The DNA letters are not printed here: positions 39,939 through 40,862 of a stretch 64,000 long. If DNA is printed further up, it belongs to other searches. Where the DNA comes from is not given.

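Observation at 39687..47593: Sigma-54 activator, sigma-54-type promoter, gdhA and two translationally coupled PEP/pyruvate-binding ATP-grasp paralogues: candidate uncharacterised sensory/modification module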

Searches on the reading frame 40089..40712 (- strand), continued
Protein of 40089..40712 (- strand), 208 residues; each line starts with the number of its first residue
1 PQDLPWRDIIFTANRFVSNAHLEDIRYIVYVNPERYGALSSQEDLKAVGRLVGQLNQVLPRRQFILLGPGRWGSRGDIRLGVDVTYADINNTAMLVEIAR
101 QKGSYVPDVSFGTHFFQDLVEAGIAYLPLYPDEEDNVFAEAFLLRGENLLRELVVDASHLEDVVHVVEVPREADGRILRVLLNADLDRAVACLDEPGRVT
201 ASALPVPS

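Call 114: find_encoding_contigs(protein=P0384, flank=5000, max_places=2)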
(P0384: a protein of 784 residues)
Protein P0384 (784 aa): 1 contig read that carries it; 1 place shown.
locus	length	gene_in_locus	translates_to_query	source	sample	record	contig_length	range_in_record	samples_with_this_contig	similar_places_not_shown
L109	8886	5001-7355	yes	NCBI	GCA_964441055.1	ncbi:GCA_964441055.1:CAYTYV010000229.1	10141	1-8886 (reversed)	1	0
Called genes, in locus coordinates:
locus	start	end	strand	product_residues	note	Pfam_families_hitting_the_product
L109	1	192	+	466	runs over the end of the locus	PF01183:Glyco_hydro_25, PF16158:N_BRCA1_IG (weak)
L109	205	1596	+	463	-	PF01467:CTP_transf_like, PF01513:NAD_kinase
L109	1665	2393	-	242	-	PF00657:Lipase_GDSL, PF13472:Lipase_GDSL_2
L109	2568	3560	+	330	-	-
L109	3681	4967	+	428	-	PF02812:ELFV_dehydrog_N, PF00208:ELFV_dehydrog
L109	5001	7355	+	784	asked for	PF01326:PPDK_N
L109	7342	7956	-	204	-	PF13360:PQQ_2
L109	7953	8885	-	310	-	?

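Call 115: find_encoding_contigs(protein=P0388, flank=5000, max_places=2)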
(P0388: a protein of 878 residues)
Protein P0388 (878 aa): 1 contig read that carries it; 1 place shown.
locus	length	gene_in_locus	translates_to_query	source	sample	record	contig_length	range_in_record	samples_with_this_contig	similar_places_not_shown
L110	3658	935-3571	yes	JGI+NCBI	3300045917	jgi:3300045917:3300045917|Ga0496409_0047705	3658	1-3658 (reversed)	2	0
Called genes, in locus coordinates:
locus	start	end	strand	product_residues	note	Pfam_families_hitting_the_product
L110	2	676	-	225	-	?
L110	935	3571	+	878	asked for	PF01326:PPDK_N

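Call 116: find_encoding_contigs(protein=P0349, flank=5000, max_places=2)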
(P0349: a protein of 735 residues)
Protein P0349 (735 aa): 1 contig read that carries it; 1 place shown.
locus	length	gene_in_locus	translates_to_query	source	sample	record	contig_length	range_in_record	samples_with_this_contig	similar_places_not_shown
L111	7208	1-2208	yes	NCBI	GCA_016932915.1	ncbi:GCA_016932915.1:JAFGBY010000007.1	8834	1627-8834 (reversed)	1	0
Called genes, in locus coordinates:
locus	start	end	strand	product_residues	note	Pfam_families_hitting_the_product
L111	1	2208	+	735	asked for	PF01326:PPDK_N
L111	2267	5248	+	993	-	PF00072:Response_reg (weak), PF01326:PPDK_N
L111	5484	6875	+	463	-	-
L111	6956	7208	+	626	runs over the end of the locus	PF01433:Peptidase_M1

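Call 117: find_encoding_contigs(protein=P0380, flank=5000, max_places=2)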
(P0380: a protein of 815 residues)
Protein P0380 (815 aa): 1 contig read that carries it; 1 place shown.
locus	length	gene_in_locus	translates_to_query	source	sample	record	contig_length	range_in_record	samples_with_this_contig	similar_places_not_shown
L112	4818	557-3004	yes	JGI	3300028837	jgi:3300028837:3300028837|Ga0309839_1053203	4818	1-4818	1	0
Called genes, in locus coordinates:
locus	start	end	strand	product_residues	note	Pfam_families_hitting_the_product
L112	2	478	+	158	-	?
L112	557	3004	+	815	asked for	PF01326:PPDK_N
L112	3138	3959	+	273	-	PF00175:NAD_binding_1, PF10418:DHODB_Fe-S_bind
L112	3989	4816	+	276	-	?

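Call 124: search_protein_families(library=ncbifam, proteins=[L101:4630-5880:+, L109:3681-4967:+, L105:1453-2697:-], max_evalue=1e-20)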
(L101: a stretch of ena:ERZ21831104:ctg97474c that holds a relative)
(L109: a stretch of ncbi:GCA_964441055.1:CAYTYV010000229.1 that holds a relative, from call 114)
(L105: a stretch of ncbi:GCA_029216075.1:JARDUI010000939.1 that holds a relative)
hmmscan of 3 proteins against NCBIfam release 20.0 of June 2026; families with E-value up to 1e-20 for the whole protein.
L101:4630-5880:+ (416 aa): 5 families
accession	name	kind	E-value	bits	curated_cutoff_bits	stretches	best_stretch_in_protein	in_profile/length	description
NF040817.1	GdhA_Arch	equivalog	1.2e-180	601.2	750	1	1-416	1-417/419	glutamate dehydrogenase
NF041398.1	GluDhGdhB_Halo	equivalog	8.1e-129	430.1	620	1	8-414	5-407/410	glutamate dehydrogenase GdhB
NF006929.0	PRK09414.1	equivalog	2.5e-73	247.5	536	1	34-415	57-444/445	NADP-specific glutamate dehydrogenase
NF010633.0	PRK14030.1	subfamily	5e-56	190.6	743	1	42-414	61-443/445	glutamate dehydrogenase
NF010634.0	PRK14031.1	equivalog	5.8e-54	183.2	822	1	42-414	61-442/444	NADP-specific glutamate dehydrogenase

L109:3681-4967:+ (428 aa): 5 families
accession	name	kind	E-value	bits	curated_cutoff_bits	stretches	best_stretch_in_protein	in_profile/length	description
NF040817.1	GdhA_Arch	equivalog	8.5e-138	460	750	1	6-428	5-417/419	glutamate dehydrogenase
NF041398.1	GluDhGdhB_Halo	equivalog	1.7e-114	382.9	620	1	9-426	5-407/410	glutamate dehydrogenase GdhB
NF006929.0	PRK09414.1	equivalog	2.2e-83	280.7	536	1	31-427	53-444/445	NADP-specific glutamate dehydrogenase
NF010633.0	PRK14030.1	subfamily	4.2e-69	233.7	743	1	35-423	53-440/445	glutamate dehydrogenase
NF010634.0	PRK14031.1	equivalog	2.8e-67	227.1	822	1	31-422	49-438/444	NADP-specific glutamate dehydrogenase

L105:1453-2697:- (414 aa): 5 families
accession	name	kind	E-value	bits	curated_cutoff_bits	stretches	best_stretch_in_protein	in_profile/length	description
NF040817.1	GdhA_Arch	equivalog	4e-174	579.7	750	1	1-414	1-417/419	glutamate dehydrogenase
NF041398.1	GluDhGdhB_Halo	equivalog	7.4e-125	417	620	1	7-412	4-407/410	glutamate dehydrogenase GdhB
NF006929.0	PRK09414.1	equivalog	7.5e-68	229.5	536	1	24-412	47-443/445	NADP-specific glutamate dehydrogenase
NF010633.0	PRK14030.1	subfamily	4.1e-51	174.4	743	1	27-411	46-442/445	glutamate dehydrogenase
NF010634.0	PRK14031.1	equivalog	1.4e-48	165.5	822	1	30-408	49-438/444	NADP-specific glutamate dehydrogenase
